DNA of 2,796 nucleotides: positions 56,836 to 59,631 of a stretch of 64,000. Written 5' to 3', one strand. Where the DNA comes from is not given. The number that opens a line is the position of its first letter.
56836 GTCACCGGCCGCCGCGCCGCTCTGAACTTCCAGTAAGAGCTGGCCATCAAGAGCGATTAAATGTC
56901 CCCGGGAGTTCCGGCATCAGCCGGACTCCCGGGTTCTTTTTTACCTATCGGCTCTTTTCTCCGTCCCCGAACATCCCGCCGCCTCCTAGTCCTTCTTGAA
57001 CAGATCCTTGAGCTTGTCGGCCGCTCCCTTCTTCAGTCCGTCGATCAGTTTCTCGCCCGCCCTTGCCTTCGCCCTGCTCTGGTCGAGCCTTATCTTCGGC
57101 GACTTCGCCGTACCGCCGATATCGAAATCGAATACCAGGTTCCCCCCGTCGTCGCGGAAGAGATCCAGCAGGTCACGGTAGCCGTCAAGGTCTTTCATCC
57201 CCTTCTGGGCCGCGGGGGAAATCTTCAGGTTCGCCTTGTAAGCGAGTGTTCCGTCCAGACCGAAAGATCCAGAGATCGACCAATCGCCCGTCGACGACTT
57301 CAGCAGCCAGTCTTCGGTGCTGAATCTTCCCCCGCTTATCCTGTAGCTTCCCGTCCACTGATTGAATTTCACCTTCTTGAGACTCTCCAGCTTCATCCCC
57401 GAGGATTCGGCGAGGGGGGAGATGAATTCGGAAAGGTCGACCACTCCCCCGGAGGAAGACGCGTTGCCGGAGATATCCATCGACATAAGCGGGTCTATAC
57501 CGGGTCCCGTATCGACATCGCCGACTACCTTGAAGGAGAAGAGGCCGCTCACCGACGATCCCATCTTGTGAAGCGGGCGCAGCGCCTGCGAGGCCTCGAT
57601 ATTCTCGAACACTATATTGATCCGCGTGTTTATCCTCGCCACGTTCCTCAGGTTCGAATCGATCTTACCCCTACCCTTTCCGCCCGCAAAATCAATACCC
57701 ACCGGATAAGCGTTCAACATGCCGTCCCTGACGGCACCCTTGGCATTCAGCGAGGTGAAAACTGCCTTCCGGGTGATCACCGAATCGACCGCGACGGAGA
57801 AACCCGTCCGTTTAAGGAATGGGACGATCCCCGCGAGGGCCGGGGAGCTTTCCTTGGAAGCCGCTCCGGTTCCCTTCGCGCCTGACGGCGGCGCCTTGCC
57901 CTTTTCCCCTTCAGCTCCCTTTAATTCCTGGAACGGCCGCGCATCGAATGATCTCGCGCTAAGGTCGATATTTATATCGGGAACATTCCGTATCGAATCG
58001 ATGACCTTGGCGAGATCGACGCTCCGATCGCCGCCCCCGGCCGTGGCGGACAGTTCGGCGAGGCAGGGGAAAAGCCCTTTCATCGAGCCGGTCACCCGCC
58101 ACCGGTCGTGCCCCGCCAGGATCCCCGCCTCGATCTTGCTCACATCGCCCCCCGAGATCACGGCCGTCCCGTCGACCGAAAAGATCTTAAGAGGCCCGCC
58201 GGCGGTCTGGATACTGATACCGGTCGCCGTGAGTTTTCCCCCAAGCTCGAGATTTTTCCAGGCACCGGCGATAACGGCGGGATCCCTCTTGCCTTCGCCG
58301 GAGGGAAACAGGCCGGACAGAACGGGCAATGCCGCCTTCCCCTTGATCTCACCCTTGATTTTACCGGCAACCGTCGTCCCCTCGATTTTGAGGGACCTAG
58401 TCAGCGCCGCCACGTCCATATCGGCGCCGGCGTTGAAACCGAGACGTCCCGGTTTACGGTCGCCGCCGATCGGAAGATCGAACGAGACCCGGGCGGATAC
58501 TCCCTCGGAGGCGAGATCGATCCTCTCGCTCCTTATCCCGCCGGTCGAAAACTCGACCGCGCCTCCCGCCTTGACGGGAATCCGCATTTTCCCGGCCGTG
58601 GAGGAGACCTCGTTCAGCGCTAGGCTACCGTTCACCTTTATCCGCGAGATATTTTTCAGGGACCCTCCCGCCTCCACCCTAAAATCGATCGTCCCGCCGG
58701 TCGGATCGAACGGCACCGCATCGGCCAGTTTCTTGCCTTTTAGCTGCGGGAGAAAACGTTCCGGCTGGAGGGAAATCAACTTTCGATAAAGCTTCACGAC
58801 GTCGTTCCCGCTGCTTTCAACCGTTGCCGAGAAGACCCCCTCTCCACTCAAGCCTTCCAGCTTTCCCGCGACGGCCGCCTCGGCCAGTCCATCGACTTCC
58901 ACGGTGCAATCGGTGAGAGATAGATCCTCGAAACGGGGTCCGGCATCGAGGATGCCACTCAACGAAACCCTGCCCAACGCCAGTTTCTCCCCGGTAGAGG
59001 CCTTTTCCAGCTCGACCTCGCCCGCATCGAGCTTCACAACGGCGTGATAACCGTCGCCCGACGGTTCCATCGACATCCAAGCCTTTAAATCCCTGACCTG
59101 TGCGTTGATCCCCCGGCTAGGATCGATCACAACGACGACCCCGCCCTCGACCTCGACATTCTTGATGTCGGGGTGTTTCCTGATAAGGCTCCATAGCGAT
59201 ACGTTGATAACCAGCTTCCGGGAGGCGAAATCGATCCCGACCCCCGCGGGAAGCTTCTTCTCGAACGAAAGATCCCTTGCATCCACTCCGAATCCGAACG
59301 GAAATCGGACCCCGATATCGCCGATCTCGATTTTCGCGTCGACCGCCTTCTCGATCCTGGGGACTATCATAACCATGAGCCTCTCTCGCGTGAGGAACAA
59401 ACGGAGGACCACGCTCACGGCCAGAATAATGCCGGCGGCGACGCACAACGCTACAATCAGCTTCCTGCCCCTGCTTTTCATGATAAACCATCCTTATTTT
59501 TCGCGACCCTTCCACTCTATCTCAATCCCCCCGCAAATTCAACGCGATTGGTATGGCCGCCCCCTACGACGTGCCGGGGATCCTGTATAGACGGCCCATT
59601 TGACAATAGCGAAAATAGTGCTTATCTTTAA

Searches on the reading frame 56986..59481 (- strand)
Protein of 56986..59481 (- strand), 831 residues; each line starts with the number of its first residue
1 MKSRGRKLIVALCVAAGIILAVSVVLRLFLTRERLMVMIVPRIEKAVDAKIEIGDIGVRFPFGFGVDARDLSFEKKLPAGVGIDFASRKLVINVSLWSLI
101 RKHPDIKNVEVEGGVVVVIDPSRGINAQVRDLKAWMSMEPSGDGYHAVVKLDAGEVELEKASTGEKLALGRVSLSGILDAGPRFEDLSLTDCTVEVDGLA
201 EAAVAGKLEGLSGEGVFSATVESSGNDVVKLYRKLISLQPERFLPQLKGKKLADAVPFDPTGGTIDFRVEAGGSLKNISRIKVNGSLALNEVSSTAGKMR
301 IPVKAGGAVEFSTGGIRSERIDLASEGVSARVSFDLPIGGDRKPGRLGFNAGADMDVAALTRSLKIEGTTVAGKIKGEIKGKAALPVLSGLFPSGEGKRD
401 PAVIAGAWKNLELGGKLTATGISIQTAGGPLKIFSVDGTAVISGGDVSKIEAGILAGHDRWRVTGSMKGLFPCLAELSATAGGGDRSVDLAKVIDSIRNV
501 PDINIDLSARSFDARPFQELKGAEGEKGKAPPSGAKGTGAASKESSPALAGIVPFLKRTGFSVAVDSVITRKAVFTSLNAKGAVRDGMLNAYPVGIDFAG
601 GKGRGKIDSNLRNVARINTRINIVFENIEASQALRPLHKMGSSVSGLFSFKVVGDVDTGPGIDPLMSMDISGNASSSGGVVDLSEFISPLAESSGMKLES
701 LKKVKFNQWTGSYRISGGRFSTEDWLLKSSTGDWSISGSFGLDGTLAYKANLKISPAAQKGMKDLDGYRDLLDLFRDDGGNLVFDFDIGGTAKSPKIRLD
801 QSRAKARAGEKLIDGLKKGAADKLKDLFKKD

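Call 19: search_protein_families(library=pfam, proteins=[window:56986-59481:-], max_evalue=0.001)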
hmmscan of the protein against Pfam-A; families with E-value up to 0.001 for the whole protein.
window:56986-59481:- (831 aa): 1 family
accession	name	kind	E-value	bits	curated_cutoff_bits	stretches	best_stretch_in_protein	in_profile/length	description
PF13116.12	YhdP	-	1.2e-05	23.8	46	0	7-119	9-121/1224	YhdP protein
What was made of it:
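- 56986..59481 (-): Context only: divergently transcribed AsmA/YhdP-like 831-aa gene. Weak Pfam YhdP hit (call 19).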
